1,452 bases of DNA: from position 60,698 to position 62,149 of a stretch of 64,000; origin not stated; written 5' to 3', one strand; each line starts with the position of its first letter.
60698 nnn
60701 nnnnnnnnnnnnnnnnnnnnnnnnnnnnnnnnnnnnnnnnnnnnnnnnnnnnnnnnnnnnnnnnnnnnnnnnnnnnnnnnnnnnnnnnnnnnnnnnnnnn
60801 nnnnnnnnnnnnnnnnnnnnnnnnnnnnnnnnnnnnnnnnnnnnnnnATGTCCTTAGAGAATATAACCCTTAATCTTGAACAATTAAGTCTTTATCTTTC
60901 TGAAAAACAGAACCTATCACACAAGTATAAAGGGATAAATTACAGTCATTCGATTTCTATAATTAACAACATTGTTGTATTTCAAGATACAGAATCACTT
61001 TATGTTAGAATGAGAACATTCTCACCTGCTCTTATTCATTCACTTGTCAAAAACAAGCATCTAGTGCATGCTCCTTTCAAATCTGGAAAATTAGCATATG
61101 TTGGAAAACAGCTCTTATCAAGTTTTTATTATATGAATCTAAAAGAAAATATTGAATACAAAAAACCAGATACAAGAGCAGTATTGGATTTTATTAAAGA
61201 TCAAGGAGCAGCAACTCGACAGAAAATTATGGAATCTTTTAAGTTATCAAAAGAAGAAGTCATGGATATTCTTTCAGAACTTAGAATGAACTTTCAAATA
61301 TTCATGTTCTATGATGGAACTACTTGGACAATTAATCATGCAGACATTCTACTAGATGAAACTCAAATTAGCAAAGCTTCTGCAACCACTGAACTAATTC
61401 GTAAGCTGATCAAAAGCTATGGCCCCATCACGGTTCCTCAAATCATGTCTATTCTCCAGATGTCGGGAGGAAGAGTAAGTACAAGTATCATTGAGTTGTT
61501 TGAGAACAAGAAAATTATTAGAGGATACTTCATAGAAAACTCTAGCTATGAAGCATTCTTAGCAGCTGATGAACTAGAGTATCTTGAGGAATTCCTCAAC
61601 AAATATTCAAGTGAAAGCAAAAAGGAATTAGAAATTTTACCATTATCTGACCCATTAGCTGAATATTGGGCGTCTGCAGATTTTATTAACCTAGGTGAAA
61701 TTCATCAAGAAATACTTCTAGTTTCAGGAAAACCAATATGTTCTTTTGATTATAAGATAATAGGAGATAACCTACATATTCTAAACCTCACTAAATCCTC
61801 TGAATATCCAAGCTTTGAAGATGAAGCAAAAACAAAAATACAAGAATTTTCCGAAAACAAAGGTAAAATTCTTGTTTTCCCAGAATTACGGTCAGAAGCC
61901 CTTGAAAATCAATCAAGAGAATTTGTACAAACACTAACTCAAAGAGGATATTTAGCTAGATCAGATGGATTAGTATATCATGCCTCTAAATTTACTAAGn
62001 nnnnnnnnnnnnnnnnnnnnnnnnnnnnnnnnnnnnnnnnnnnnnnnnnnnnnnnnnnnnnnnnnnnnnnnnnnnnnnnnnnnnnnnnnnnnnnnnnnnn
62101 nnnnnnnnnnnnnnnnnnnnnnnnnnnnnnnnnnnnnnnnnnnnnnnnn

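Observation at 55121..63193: Giant Lhr helicase with duplicated AlkZ/YcaQ-like winged-helix modules, plus an abutting 781-aa paralog built only of those modules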

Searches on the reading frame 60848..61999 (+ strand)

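Call 77: search_protein_families(library=pfam, proteins=[window:60848-61999:+], max_evalue=0.01)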
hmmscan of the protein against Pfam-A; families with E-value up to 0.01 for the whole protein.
window:60848-61999:+ (384 aa): 2 families
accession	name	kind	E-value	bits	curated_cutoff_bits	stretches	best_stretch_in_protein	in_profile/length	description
PF06224.18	AlkZ-like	-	0.0012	19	25.9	1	108-223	88-214/329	DNA glycosylase AlkZ-like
PF24034.1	DUF7343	-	0.0096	16.2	27.6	0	108-157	4-54/62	Domain of unknown function (DUF7343)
